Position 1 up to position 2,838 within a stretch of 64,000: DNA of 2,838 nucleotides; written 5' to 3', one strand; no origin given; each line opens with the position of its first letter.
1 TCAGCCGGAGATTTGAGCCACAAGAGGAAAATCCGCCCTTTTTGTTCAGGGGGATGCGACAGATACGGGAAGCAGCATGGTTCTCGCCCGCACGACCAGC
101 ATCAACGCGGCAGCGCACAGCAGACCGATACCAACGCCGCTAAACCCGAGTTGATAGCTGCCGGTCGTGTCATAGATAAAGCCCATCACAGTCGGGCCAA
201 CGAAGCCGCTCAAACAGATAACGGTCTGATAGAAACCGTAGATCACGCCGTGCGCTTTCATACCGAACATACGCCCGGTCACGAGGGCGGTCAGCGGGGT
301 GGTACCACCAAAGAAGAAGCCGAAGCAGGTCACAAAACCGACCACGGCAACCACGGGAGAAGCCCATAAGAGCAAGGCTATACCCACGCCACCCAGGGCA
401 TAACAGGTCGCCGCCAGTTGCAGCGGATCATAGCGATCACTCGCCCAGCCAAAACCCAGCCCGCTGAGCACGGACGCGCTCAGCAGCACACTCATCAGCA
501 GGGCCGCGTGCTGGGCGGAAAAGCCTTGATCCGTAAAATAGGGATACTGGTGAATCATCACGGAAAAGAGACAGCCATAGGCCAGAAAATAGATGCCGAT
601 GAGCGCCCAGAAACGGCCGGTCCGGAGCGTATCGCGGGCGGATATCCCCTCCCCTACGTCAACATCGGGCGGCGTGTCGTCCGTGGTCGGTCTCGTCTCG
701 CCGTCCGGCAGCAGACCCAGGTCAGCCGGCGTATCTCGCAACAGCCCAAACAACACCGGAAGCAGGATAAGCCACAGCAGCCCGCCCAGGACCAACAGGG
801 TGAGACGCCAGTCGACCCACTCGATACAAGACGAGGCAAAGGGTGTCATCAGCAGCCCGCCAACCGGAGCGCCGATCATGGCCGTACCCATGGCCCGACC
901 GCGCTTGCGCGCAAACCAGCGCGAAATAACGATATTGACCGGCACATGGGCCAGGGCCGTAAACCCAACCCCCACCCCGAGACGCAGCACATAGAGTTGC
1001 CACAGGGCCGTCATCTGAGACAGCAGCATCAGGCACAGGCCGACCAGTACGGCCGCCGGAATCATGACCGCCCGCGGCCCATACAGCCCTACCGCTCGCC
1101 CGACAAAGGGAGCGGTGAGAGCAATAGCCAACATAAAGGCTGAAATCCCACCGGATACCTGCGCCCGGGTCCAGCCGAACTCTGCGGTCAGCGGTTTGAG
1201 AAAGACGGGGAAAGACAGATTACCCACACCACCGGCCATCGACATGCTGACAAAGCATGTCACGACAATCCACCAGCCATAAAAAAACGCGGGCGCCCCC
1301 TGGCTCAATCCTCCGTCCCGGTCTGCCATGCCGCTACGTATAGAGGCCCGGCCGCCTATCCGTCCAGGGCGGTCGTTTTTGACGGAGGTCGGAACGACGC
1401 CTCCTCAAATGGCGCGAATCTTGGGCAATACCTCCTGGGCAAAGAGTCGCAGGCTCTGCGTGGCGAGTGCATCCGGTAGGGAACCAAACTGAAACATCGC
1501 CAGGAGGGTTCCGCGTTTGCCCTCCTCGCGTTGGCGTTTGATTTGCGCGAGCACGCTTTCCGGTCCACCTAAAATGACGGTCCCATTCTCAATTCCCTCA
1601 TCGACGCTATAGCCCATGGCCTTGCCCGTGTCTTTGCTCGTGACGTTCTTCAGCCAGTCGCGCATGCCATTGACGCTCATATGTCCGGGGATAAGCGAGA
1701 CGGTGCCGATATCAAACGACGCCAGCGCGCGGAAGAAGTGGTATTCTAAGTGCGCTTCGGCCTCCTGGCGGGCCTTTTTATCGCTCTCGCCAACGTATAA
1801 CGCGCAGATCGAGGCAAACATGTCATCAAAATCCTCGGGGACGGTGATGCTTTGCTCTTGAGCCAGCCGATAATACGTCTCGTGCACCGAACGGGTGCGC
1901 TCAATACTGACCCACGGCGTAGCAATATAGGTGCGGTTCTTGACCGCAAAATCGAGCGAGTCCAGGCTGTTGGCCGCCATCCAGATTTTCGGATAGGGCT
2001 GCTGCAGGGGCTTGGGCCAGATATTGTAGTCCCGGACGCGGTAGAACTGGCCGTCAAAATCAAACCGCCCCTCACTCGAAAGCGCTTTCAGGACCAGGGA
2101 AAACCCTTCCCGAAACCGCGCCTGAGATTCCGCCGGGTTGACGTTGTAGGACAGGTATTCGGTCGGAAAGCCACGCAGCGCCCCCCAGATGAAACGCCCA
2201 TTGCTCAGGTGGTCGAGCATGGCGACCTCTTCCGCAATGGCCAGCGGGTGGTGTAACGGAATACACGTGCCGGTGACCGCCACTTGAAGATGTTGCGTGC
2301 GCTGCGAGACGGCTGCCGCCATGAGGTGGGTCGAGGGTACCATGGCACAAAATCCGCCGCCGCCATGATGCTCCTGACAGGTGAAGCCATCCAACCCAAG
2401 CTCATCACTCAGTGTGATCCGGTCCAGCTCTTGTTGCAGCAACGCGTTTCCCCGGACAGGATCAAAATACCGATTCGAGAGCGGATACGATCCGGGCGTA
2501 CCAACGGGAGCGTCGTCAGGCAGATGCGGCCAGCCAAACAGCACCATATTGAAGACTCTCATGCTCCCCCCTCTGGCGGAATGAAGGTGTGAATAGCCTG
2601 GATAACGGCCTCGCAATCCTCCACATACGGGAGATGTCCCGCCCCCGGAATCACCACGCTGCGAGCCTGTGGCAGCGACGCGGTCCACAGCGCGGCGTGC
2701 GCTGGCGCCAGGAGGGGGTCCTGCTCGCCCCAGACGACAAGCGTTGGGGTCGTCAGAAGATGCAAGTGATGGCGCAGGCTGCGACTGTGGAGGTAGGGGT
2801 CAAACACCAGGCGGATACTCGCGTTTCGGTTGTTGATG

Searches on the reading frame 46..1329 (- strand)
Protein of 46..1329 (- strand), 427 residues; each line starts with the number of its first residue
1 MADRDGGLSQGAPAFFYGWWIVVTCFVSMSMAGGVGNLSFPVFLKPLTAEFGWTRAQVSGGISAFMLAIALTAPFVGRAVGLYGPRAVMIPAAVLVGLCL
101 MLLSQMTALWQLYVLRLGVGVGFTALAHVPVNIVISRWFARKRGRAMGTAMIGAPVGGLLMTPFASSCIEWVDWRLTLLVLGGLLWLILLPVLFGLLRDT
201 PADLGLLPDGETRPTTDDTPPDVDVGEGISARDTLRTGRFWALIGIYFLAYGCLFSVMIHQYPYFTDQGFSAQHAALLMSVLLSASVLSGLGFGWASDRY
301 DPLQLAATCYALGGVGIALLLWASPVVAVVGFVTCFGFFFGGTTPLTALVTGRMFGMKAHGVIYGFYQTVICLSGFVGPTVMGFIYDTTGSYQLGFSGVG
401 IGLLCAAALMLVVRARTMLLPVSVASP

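Call 53: search_protein_families(library=ncbifam, proteins=[window:46-1329:-], max_evalue=1e-10)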
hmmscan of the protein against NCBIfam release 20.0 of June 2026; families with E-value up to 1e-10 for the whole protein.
window:46-1329:- (427 aa): 9 families
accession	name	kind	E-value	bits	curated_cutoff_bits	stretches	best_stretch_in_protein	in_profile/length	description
NF049980.1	SfMCT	equivalog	3.1e-47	161.1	320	1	20-397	2-373/378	L-lactate MFS transporter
NF038246.1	bile_salt_MFS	equivalog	5.3e-28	98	400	1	17-397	2-387/408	conjugated bile salt MFS transporter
TIGR00890.1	2A0111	subfamily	4.3e-26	91.7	374.85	1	19-394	2-363/377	oxalate/formate antiport family MFS transporter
TIGR00893.1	2A0114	subfamily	1.3e-23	83.6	395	1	47-411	20-396/399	D-galactonate transporter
TIGR00881.1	2A0104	subfamily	2.4e-23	82.8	407.75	1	42-390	16-374/379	phosphoglycerate transporter protein PgtP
TIGR00892.1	2A0113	subfamily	5.3e-20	71.6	586.1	1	17-413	16-420/455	monocarboxylate transporter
TIGR04259.1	oxa_formateAnti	equivalog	1.8e-19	69.9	335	1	19-414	2-392/405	oxalate/formate MFS antiporter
TIGR00895.1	2A0115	subfamily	1.2e-12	47.5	418.55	0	17-197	14-192/398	aromatic acid/H+ symport family MFS transporter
NF008586.0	PRK11551.1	equivalog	7.8e-11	41.6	410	1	24-415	19-398/406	3-(3-hydroxy-phenyl)propionate transporter MhpT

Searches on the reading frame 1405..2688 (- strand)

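Call 53: search_protein_families(library=ncbifam, proteins=[window:1405-2688:-], max_evalue=1e-10)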
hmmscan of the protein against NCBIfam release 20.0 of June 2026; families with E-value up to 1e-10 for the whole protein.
window:1405-2688:- (427 aa): 12 families
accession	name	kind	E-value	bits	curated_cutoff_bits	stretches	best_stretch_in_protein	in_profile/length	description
NF052254.1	luciferase_Alph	exception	5.4e-21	75.2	600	1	92-363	29-296/354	luciferase subunit alpha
TIGR03619.1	F420_Rv2161c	subfamily_domain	6.6e-20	71.7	166.9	1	124-277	50-203/247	TIGR03619 family F420-dependent LLM class oxidoreductase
TIGR03858.1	LLM_2I7G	subfamily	2.2e-19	69.7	462.25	1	81-310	22-248/337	Atu2307/SP_0267 family LLM class monooxygenase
TIGR04020.1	seco_metab_LLM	subfamily_domain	7.8e-17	61.4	244.45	1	92-388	26-311/341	MupA/Atu3671 family FMN-dependent luciferase-like monooxygenase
TIGR03571.1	lucif_BA3436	subfamily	1.1e-15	57.7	303.9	1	122-253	71-202/304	TIGR03571 family LLM class oxidoreductase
NF052255.1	luciferase_Beta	exception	1.1e-15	57.5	500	1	83-319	20-254/325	luciferase subunit beta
TIGR04036.1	LLM_CE1758_fam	subfamily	2.2e-15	56.3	479.1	1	91-238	34-179/355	CE1758 family FMN-dependent luciferase-like monooxygenase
TIGR04021.1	LLM_DMSO2_sfnG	equivalog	6.2e-15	55.4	382.95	1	123-267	66-212/350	dimethylsulfone monooxygenase SfnG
TIGR03560.1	F420_Rv1855c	subfamily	4.2e-14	52.9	231.4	1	120-239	52-174/227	TIGR03560 family F420-dependent LLM class oxidoreductase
TIGR03558.1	oxido_grp_1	subfamily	1.7e-12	47.2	166.95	1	84-313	19-238/325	MsnO8 family LLM class oxidoreductase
TIGR04027.1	LLM_KPN_01858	hypoth_equivalog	2.1e-12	46.6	412.9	0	85-212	20-147/326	putative FMN-dependent luciferase-like monooxygenase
TIGR03860.1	FMN_nitrolo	subfamily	9e-11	41.2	279.7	0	87-169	42-121/422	NtaA/DmoA family FMN-dependent monooxygenase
